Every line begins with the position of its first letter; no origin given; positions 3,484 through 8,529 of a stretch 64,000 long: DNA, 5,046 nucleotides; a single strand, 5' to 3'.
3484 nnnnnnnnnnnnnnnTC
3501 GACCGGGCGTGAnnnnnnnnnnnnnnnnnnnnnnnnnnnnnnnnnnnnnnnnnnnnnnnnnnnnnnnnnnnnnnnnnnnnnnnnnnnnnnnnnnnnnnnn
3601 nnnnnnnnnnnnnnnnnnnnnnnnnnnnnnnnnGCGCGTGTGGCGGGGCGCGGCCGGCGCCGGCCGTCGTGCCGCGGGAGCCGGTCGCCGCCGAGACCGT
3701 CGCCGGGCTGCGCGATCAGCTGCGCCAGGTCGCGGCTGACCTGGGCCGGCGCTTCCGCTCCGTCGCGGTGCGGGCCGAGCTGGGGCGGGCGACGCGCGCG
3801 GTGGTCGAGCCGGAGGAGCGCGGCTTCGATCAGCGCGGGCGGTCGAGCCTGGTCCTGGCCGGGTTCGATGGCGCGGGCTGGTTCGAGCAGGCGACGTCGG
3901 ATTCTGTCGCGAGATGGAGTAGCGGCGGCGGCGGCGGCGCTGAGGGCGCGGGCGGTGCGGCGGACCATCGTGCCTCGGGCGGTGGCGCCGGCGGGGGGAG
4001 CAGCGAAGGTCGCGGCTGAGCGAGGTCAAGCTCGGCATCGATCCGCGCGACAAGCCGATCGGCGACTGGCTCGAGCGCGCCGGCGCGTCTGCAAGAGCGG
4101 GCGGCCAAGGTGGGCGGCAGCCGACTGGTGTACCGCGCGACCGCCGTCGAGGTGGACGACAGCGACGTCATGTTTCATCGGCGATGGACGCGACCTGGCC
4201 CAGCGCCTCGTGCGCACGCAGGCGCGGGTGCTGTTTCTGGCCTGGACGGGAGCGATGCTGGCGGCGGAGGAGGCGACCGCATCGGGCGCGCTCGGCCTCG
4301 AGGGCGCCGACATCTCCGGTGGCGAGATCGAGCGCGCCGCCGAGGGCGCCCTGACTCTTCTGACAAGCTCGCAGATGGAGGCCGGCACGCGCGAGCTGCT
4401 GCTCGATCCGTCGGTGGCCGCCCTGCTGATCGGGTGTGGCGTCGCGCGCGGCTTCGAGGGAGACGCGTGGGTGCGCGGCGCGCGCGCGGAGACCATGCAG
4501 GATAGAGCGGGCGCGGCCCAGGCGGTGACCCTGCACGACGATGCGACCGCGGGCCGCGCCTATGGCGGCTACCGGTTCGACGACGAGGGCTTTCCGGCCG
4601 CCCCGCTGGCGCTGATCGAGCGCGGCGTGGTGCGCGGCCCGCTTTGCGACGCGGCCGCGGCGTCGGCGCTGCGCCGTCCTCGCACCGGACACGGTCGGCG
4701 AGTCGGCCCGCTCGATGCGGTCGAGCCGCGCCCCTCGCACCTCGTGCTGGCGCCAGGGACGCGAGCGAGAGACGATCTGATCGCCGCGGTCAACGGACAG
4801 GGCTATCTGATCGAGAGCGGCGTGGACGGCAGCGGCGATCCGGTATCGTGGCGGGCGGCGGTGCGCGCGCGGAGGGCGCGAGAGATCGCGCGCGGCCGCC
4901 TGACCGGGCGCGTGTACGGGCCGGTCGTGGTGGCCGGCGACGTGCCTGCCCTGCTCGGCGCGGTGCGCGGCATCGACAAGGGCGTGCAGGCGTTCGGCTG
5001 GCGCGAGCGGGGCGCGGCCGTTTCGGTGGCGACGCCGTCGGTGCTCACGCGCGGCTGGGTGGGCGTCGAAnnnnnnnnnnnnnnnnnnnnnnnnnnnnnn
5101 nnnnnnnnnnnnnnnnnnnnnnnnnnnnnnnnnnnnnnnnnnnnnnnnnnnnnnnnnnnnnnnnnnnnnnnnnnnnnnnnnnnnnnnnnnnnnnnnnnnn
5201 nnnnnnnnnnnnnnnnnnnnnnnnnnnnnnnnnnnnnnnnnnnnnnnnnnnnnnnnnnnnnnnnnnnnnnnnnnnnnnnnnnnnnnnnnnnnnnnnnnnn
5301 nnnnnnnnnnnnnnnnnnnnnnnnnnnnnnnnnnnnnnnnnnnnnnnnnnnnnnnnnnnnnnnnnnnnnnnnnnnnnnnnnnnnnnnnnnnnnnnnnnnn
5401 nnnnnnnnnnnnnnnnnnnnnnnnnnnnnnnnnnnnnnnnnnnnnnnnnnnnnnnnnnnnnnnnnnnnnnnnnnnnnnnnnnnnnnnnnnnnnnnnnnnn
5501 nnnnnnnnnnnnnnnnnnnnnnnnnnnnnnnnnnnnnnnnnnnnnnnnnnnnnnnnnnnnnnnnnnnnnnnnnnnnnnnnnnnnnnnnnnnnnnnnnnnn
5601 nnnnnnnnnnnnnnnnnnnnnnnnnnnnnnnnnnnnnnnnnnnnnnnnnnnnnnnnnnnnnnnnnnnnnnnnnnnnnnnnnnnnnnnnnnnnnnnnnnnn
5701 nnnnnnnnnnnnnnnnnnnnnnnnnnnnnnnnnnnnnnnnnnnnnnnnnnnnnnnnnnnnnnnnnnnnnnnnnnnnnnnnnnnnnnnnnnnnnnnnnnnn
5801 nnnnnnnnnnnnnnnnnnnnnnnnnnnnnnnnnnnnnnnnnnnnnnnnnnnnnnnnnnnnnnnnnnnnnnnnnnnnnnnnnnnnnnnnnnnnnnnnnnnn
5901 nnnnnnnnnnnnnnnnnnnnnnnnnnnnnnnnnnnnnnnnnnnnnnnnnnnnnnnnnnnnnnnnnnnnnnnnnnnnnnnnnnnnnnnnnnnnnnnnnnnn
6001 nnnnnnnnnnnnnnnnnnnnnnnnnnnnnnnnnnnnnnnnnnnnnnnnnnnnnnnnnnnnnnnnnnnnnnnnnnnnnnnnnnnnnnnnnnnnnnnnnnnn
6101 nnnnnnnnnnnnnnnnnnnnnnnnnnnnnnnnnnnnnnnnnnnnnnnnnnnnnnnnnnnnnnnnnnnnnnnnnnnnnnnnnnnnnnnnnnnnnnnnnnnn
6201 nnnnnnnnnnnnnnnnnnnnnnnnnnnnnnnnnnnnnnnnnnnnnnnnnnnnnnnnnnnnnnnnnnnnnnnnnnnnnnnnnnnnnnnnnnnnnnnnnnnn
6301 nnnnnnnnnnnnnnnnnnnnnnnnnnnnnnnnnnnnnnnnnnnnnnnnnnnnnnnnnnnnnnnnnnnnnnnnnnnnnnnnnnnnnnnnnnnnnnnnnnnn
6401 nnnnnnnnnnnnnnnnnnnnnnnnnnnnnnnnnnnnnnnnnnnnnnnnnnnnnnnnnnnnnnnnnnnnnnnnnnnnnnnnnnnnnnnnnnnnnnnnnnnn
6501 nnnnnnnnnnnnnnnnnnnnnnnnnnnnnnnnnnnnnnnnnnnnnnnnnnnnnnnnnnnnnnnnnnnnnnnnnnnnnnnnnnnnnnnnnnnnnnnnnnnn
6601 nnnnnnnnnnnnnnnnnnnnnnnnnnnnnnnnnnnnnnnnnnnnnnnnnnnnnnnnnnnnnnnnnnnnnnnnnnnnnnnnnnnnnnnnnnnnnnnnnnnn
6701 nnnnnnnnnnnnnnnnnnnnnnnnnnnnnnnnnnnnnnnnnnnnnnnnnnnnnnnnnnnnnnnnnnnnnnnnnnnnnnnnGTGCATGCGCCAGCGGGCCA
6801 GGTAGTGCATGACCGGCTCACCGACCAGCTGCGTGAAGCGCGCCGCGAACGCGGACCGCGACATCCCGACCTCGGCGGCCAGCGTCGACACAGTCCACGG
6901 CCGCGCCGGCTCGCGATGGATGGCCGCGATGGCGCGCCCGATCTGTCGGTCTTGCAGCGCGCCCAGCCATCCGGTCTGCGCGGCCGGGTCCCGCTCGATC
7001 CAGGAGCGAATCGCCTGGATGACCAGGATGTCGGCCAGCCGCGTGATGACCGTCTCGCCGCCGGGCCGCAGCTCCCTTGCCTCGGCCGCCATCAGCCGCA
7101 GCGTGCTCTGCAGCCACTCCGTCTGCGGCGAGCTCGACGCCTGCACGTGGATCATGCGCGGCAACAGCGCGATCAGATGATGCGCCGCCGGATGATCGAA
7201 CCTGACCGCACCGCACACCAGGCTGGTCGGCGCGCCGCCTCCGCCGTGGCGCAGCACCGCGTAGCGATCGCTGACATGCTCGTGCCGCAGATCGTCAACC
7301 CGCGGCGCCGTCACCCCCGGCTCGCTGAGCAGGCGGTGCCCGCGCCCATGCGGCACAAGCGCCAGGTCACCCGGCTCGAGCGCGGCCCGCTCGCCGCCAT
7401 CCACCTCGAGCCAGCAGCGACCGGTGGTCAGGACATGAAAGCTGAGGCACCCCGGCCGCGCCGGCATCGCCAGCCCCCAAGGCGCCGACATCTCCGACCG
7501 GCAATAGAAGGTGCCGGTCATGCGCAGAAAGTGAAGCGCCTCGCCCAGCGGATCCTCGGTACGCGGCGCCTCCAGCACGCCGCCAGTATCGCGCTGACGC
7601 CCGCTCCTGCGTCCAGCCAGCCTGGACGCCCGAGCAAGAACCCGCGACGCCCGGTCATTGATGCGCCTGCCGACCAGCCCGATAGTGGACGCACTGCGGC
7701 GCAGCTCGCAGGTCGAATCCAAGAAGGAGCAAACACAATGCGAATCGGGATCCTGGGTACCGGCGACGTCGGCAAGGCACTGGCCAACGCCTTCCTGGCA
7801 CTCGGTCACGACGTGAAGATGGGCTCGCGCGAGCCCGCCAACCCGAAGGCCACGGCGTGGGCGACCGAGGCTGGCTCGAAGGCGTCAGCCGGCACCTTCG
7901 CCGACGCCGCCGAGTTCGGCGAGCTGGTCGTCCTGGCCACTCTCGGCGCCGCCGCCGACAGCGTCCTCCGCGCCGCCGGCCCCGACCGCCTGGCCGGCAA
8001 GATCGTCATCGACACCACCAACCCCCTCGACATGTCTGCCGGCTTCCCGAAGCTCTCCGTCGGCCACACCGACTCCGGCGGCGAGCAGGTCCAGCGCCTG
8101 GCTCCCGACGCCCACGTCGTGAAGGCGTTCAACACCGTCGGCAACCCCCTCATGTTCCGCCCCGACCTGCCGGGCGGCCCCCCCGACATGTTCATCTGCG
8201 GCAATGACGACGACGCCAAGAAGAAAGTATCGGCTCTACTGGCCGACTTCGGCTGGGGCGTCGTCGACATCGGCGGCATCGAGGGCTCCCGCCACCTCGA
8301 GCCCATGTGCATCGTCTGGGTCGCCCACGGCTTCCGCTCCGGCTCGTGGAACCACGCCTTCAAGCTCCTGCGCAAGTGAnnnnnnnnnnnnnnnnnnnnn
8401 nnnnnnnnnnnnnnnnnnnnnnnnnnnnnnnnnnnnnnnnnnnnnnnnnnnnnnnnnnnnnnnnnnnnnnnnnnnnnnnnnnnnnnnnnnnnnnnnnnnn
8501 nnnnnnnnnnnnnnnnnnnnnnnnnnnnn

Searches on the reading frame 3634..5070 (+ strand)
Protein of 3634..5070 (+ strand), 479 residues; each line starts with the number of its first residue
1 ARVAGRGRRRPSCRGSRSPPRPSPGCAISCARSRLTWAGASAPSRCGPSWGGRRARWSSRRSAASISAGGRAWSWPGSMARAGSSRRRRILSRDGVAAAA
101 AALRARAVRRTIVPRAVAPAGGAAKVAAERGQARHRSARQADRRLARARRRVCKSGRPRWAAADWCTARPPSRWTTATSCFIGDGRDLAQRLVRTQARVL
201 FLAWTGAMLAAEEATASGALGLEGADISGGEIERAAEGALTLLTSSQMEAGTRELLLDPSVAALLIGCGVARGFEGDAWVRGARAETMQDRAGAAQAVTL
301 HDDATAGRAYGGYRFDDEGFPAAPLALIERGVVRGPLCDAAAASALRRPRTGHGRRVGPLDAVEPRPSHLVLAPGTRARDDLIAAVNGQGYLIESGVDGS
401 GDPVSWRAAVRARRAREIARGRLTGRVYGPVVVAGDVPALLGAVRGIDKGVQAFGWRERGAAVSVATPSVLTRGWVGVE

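Call 26: search_protein_families(library=pfam, max_evalue=0.001, proteins=[window:3634-5070:+])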
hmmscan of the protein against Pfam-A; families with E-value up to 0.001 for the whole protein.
window:3634-5070:+ (479 aa): 1 family
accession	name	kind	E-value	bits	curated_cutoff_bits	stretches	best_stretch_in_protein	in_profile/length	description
PF19289.4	PmbA_TldD_3rd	-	6.6e-30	104.4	22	1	252-474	3-215/220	PmbA/TldA metallopeptidase C-terminal domain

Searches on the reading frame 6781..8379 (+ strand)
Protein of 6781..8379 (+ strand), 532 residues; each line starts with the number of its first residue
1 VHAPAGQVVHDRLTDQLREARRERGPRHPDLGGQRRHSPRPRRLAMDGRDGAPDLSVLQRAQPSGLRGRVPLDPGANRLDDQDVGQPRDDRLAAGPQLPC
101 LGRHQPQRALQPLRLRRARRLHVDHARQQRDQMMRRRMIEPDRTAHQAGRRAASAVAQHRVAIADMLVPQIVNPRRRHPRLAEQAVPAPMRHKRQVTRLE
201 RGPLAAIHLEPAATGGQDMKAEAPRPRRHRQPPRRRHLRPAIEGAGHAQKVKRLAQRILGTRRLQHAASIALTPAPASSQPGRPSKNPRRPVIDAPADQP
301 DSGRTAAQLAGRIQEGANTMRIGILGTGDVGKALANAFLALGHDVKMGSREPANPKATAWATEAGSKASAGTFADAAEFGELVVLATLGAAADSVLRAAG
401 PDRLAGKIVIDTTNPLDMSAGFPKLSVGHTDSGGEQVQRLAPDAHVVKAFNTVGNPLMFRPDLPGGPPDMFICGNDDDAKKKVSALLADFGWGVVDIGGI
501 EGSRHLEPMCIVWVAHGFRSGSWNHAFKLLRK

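Call 6: search_protein_families(library=pfam, max_evalue=1, proteins=[window:6781-8379:+])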
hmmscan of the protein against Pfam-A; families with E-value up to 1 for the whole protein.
window:6781-8379:+ (532 aa): 8 families
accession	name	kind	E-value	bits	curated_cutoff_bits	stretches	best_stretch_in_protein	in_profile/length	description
PF03807.23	F420_oxidored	-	2.9e-18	66.7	21.6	1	321-415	1-94/94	NADP oxidoreductase coenzyme F420-dependent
PF03446.21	NAD_binding_2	-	0.00052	20.5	21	1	321-414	1-94/161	NAD binding domain of 6-phosphogluconate dehydrogenase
PF02826.25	2-Hacid_dh_C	-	0.0029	17.5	25.1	1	316-356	33-73/178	D-isomer specific 2-hydroxyacid dehydrogenase, NAD binding domain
PF22660.2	RS_preATP-grasp-like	-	0.0063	17.3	27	1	320-382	2-59/98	Ribonucleotide synthetase preATP-grasp domain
PF10727.15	Rossmann-like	-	0.029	14.6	23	1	319-395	14-88/131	Rossmann-like domain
PF01210.29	NAD_Gly3P_dh_N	-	0.15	12.4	23.1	1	322-353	2-33/158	NAD-dependent glycerol-3-phosphate dehydrogenase N-terminus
PF07991.19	KARI_N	-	0.17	11.9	20.6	1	320-394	5-75/165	Acetohydroxy acid isomeroreductase, NADPH-binding domain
PF02737.24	3HCDH_N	-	0.3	11.4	22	1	322-362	2-42/180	3-hydroxyacyl-CoA dehydrogenase, NAD binding domain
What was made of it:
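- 7738..8379 (+): NADP oxidoreductase gene (F420_oxidored). It converges on the RHS locus and forms its left boundary. Pfam PF03807, E 2.9e-18 (call 6).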

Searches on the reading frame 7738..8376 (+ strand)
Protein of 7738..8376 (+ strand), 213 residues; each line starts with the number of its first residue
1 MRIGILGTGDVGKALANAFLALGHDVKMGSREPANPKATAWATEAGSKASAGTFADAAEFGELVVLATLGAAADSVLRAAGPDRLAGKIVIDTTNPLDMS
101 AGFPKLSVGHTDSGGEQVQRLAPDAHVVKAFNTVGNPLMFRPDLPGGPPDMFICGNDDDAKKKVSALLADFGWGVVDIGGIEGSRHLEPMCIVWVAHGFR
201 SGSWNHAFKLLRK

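Call 7: find_encoding_contigs(protein=window:7738-8376:+, flank=10000, max_places=6)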
Protein seq(213 aa) (213 aa): 1 contig read that carries it; 1 place shown.
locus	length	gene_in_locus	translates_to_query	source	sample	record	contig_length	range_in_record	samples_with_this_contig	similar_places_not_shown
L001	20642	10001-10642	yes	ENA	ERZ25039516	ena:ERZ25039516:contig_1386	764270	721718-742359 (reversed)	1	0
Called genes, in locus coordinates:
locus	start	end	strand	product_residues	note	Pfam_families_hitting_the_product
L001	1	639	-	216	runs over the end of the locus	PF03703:bPH_2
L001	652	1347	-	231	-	-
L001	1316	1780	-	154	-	PF00515:TPR_1 (faint), PF07719:TPR_2 (faint), PF13432:TPR_16 (weak)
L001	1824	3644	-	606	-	PF00069:Pkinase, PF07714:PK_Tyr_Ser-Thr, PF01636:APH (faint), PF03109:ABC1 (faint), PF08308:PEGA (weak)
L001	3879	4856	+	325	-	PF00768:Peptidase_S11, PF13354:Beta-lactamase2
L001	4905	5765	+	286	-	-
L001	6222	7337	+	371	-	PF19289:PmbA_TldD_3rd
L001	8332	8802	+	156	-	PF19289:PmbA_TldD_3rd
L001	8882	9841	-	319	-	PF12852:Cupin_6, PF00165:HTH_AraC (faint), PF12833:HTH_18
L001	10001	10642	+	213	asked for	PF03807:F420_oxidored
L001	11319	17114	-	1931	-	PF13517:FG-GAP_3 (weak), PF05593:RHS_repeat (faint), PF25023:TEN_YD-shell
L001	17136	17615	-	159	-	PF03534:SpvB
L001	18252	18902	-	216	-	PF03412:Peptidase_C39, PF12385:Peptidase_C70 (weak), PF13529:Peptidase_C39_2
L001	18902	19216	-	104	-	-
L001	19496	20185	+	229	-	-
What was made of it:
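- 7738..8379 (+): The identical 213-aa protein is encoded in the sister contig (call 7).
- On RHS polymorphic toxin locus: TEN_YD-shell on the sister gene (call 7).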
